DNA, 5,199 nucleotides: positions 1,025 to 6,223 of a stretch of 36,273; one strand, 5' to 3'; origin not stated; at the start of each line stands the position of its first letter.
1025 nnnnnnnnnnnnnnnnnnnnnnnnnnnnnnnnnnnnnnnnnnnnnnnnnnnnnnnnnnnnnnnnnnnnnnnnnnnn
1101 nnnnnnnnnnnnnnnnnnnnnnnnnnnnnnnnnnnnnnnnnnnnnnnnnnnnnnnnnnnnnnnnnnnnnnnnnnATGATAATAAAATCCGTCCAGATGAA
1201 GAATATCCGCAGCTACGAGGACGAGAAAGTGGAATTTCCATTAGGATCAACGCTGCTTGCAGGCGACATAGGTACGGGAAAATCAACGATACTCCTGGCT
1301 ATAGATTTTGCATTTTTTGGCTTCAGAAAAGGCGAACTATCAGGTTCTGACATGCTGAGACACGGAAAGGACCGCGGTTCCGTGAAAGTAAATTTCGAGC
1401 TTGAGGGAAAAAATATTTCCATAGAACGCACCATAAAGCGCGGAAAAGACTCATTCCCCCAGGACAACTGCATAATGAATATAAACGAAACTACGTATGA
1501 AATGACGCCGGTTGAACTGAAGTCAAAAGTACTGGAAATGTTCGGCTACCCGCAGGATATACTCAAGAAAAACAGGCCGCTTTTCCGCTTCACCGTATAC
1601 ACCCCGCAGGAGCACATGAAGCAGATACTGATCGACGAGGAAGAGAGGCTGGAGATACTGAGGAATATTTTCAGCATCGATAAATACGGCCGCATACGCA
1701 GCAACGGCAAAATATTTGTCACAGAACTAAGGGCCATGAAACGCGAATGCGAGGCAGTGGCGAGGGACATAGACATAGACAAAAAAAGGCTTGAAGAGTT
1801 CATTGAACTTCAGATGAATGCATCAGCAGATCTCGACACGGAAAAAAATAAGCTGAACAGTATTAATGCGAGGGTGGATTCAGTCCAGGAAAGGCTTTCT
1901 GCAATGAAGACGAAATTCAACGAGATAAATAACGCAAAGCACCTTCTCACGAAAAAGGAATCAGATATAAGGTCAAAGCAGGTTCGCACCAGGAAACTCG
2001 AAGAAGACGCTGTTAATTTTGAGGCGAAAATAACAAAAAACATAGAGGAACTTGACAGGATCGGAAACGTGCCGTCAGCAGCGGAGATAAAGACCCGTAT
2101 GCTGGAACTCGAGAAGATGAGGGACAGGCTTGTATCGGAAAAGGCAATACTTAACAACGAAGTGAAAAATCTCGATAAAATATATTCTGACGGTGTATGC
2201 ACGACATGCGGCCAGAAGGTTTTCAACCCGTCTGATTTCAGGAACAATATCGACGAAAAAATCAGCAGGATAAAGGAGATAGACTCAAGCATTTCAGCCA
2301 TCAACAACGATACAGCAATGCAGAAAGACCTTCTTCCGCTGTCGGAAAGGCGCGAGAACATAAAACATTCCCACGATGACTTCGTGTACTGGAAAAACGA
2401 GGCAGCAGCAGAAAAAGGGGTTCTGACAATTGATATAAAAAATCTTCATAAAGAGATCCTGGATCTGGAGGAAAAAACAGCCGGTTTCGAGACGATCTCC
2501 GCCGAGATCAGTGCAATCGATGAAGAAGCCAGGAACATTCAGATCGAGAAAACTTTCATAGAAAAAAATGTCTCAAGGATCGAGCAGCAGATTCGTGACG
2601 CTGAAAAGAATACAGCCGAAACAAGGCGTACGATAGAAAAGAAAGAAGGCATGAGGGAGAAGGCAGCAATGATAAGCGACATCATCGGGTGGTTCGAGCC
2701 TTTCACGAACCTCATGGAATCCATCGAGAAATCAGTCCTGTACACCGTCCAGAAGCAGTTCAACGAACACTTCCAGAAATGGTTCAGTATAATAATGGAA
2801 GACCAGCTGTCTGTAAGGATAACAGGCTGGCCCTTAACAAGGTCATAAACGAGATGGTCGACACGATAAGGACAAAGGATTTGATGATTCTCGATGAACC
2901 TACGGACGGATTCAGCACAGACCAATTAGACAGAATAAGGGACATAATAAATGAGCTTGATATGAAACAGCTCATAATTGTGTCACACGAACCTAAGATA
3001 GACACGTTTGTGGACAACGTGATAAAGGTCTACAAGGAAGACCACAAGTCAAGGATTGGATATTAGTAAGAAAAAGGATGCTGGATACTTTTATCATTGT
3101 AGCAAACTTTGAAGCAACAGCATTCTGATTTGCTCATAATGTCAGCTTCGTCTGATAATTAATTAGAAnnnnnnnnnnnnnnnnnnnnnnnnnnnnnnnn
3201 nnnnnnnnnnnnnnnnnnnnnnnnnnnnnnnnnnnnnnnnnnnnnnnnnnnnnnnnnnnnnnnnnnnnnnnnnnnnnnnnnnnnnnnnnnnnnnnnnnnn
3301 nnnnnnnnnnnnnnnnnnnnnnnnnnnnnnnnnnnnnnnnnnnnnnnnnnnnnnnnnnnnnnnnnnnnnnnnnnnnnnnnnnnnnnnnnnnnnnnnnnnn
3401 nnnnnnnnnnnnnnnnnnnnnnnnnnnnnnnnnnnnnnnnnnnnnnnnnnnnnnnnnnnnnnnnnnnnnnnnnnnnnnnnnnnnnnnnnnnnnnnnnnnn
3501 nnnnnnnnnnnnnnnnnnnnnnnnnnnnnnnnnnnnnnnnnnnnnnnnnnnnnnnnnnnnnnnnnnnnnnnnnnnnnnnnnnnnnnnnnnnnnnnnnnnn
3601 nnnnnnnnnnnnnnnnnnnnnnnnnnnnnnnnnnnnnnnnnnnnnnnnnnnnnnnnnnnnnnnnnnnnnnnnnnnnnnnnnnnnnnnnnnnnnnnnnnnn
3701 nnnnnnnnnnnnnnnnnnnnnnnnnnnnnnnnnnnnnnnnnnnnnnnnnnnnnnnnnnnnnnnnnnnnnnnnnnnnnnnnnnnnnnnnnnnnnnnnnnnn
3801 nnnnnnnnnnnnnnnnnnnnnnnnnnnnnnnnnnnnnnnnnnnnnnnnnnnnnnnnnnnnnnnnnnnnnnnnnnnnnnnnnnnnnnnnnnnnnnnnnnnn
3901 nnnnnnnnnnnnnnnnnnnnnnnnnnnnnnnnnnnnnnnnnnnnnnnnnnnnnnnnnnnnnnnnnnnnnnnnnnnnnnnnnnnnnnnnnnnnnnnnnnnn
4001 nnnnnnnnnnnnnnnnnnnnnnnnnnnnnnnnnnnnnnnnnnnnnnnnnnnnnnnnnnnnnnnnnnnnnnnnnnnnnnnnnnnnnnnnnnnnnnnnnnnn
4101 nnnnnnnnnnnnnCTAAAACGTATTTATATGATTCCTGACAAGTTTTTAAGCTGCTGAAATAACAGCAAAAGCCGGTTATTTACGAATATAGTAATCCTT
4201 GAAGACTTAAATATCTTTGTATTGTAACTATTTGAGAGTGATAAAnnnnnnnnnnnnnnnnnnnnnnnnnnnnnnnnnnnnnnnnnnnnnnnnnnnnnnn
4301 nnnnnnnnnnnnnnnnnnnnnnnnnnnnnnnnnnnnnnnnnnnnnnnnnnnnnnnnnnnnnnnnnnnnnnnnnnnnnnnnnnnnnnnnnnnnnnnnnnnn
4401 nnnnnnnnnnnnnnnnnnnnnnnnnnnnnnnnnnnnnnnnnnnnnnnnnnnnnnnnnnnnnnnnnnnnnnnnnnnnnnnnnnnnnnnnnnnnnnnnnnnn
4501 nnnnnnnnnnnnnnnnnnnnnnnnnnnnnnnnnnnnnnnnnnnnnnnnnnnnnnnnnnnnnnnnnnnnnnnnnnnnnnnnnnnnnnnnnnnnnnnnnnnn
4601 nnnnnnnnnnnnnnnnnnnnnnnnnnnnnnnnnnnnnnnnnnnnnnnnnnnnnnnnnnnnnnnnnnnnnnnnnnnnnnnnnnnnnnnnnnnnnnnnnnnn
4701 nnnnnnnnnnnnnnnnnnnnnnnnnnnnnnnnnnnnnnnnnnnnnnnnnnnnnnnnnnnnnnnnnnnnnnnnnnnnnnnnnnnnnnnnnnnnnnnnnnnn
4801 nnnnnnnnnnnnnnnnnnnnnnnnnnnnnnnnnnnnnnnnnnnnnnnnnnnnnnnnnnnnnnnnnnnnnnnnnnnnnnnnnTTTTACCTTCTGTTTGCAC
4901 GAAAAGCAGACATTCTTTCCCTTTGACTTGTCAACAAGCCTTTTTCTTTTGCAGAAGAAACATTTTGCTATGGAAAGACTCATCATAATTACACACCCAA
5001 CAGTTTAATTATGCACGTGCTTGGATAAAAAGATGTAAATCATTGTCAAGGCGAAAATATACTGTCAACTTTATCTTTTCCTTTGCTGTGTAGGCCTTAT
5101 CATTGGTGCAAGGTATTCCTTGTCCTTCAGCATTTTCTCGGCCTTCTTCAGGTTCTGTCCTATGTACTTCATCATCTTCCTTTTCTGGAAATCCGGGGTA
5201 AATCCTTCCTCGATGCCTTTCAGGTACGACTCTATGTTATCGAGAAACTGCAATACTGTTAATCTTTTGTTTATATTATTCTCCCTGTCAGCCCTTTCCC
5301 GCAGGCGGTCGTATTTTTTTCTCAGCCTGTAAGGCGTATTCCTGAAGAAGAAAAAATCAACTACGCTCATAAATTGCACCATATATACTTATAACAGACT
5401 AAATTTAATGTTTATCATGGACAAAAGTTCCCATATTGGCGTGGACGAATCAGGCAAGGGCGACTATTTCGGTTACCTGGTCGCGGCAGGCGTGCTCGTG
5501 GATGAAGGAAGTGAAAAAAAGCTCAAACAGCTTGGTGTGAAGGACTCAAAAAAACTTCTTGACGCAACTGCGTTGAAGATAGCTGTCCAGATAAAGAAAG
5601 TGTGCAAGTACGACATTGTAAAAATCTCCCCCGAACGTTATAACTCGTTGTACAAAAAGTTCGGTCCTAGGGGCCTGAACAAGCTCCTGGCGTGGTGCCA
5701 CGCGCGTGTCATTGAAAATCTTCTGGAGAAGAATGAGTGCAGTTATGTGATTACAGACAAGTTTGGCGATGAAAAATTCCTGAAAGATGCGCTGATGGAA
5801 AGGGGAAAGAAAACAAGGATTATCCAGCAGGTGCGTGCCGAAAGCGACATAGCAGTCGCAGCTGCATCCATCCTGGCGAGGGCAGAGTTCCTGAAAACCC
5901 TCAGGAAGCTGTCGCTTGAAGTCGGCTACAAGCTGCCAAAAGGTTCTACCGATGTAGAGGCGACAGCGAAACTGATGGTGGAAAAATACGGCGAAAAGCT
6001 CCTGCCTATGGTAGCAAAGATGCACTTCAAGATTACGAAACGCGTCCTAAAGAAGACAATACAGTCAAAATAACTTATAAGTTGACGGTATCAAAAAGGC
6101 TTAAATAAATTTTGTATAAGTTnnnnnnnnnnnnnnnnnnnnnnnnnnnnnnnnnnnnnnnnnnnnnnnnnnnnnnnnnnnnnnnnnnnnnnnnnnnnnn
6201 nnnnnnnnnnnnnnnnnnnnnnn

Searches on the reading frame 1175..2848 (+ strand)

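Call 42: search_protein_families(library=pfam, proteins=[window:1175-2848:+], max_evalue=0.001)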
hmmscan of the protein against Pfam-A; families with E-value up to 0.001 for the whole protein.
window:1175-2848:+ (557 aa): 3 families
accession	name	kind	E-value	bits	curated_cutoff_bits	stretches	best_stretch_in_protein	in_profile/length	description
PF13476.12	AAA_23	-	1e-12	49.6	27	1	5-282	1-196/201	AAA domain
PF13555.12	AAA_29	-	5.1e-06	26.6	27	1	4-45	2-44/61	P-loop containing region of AAA domain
PF14712.11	Snapin_Pallidin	-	0.00042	21.2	29.6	1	185-251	22-88/89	Snapin/Pallidin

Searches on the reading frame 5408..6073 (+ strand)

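Call 42: search_protein_families(library=pfam, proteins=[window:5408-6073:+], max_evalue=0.001)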
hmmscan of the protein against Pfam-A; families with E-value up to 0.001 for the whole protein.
window:5408-6073:+ (221 aa): 1 family
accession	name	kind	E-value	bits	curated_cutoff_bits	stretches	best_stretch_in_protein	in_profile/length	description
PF01351.25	RNase_HII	-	5.9e-31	108.3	25.8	1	10-208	1-197/199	Ribonuclease HII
